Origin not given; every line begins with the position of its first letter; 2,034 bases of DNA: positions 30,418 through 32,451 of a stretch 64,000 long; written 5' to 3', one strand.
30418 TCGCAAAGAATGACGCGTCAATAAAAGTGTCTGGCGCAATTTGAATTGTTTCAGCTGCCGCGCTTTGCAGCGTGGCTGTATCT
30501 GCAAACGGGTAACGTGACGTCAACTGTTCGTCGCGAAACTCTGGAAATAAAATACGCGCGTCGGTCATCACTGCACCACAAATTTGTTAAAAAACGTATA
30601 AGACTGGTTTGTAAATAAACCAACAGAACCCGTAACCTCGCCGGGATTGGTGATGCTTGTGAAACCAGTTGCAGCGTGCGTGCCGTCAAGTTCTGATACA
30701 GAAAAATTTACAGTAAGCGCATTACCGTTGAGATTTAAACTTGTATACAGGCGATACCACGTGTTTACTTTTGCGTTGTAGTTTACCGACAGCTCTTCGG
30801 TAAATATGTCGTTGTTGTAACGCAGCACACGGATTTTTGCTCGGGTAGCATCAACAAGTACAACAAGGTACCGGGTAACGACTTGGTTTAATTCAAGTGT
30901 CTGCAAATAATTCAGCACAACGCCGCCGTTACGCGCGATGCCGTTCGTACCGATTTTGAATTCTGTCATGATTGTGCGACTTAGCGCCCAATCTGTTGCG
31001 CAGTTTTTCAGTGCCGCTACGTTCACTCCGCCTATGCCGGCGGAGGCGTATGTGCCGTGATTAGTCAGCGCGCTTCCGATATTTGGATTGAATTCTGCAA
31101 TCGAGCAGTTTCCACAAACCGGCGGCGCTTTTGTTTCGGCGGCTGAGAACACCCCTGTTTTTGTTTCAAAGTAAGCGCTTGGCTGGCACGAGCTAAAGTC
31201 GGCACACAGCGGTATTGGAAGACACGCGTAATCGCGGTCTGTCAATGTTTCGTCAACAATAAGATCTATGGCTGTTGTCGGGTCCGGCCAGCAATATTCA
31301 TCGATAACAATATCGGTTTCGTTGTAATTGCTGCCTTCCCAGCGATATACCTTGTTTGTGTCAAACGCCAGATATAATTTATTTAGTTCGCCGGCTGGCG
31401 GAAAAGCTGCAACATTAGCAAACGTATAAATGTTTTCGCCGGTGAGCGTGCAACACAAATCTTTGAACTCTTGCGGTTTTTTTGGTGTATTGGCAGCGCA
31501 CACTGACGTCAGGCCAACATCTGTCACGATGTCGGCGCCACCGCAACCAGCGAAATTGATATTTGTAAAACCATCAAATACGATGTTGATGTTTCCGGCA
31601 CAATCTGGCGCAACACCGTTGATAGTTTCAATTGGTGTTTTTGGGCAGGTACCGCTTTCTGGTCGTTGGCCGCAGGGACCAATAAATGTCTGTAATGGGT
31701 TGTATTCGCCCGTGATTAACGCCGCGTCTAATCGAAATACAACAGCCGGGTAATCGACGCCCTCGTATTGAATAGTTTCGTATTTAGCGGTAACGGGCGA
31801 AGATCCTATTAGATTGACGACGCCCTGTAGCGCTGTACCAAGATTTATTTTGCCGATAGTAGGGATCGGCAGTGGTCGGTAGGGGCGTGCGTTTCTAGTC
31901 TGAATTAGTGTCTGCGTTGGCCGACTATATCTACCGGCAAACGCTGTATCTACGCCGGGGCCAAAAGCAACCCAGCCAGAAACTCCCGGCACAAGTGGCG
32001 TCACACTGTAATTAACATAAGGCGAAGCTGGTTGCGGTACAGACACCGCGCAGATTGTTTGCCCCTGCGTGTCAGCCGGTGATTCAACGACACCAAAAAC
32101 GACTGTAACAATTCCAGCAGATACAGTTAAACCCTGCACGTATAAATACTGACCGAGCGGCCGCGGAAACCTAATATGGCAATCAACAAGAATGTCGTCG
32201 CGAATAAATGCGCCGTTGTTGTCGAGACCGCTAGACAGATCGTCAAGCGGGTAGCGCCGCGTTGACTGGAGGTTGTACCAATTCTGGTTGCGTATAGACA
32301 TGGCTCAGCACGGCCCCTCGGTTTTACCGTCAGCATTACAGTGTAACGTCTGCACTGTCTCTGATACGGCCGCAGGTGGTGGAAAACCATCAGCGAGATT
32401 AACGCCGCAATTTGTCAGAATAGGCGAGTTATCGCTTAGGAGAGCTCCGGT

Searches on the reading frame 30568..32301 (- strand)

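Call 12: search_protein_families(library=pfam, proteins=[window:30568-32301:-], max_evalue=0.001)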
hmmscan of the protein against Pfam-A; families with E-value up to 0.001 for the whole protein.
window:30568-32301:- (577 aa): 0 families

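Call 13: search_protein_families(library=phrogs, proteins=[window:30568-32301:-], max_evalue=0.001)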
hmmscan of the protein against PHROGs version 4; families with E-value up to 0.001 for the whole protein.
window:30568-32301:- (577 aa): 1 family
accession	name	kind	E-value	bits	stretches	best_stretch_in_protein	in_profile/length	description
phrog_15439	-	other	2.3e-05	25.4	1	290-327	68-105/290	peptidase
